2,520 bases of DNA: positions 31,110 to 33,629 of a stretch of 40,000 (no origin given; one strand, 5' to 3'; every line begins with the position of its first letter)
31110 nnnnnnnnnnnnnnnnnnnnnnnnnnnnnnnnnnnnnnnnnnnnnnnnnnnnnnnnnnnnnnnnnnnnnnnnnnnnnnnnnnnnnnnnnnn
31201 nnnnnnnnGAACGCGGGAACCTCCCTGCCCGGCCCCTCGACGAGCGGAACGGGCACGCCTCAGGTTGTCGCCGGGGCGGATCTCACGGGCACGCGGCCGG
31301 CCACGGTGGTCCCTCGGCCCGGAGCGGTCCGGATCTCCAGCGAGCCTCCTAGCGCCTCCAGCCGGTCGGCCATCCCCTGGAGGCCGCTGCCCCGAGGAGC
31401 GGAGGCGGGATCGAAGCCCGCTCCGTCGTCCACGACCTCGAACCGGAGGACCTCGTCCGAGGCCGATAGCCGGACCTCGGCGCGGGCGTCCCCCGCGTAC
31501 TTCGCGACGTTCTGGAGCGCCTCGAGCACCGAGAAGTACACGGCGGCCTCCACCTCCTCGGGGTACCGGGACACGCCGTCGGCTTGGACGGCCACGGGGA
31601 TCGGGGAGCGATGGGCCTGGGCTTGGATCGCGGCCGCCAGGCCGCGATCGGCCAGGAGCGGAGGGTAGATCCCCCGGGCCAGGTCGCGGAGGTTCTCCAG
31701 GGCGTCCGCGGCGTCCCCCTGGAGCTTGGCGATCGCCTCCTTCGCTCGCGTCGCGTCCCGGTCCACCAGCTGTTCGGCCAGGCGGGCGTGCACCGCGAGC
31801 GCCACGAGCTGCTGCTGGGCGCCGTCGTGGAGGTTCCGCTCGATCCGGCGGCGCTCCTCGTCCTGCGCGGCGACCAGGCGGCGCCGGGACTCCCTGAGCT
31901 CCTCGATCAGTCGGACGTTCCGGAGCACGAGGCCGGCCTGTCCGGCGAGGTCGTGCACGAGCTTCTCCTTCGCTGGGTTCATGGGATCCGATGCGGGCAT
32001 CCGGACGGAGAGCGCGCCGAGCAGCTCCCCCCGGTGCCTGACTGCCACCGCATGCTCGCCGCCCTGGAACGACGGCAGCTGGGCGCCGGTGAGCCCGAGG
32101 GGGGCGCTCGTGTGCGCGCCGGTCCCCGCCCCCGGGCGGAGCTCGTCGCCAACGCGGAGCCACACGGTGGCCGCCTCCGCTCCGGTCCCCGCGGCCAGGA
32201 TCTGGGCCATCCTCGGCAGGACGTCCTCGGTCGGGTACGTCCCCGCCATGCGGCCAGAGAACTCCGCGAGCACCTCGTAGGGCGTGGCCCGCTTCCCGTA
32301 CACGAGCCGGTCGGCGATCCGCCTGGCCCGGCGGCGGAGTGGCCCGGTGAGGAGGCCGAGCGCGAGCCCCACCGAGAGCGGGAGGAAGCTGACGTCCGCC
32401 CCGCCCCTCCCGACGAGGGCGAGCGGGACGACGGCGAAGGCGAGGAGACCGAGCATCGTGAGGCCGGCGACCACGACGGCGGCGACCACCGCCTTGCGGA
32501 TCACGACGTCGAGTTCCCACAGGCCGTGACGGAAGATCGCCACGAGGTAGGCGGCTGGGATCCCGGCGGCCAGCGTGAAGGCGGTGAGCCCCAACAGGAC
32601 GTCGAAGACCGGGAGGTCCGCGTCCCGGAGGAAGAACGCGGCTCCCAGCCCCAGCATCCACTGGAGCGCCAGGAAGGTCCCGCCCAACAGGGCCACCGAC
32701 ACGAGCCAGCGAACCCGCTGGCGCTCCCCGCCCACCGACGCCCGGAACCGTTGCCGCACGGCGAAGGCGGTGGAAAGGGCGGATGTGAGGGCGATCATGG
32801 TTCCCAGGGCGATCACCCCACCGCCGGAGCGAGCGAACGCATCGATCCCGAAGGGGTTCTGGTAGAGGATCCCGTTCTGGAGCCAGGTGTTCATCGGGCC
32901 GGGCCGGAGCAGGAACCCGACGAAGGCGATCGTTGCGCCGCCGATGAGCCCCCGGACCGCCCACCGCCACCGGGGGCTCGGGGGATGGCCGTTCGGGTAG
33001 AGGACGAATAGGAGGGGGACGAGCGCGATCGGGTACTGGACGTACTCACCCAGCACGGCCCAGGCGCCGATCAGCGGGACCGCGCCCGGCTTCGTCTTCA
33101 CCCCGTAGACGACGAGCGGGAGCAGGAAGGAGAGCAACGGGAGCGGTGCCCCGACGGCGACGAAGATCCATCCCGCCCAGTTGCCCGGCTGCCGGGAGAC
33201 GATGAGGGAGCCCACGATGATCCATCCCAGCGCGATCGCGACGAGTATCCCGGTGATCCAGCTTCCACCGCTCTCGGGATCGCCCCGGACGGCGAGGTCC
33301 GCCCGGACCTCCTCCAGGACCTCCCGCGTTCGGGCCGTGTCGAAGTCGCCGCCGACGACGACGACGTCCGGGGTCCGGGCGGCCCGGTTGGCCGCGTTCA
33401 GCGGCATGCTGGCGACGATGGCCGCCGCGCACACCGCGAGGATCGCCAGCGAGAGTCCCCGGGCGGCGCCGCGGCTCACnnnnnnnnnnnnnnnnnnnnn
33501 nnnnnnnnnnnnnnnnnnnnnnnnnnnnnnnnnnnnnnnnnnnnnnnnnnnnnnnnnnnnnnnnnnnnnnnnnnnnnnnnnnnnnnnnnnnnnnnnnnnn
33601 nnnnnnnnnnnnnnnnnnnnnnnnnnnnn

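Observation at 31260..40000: Head-to-tail array of at least five paralogous polytopic HisKA_3 sensor kinases, every junction a 4-nt start/stop overlap, with no DNA-binding regulator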

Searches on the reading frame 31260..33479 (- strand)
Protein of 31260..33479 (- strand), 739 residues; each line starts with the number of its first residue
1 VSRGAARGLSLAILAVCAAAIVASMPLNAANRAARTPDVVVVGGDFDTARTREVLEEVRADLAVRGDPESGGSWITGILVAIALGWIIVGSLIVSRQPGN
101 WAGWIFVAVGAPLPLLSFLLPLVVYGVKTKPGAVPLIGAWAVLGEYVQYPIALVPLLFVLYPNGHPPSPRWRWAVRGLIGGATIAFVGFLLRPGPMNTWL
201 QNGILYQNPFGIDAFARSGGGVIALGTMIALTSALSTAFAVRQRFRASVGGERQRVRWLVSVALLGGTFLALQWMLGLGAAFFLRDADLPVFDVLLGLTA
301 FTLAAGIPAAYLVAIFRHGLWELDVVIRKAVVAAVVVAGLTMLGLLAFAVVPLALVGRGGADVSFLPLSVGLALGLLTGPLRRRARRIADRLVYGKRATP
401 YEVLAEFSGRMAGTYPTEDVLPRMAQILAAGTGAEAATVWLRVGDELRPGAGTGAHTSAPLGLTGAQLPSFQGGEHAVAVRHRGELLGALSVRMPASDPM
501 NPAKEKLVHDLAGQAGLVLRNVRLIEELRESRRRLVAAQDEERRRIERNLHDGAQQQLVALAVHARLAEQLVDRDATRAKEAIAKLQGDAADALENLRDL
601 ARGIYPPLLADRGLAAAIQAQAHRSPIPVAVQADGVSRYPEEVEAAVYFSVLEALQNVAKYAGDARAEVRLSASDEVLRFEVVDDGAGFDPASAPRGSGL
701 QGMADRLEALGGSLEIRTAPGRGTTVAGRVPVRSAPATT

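Call 10: search_protein_families(library=pfam, proteins=[window:31260-33479:-], max_evalue=0.01)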
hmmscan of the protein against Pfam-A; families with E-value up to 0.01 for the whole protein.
window:31260-33479:- (739 aa): 3 families
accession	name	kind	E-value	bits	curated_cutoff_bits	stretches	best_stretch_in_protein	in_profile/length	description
PF07730.19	HisKA_3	-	1e-13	52.1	24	1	542-607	1-66/68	Histidine kinase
PF02518.31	HATPase_c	-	7.5e-10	39.7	26.4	1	648-732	7-109/111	Histidine kinase-, DNA gyrase B-, and HSP90-like ATPase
PF13581.12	HATPase_c_2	-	4.2e-05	24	27.4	1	638-699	23-89/127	Histidine kinase-like ATPase domain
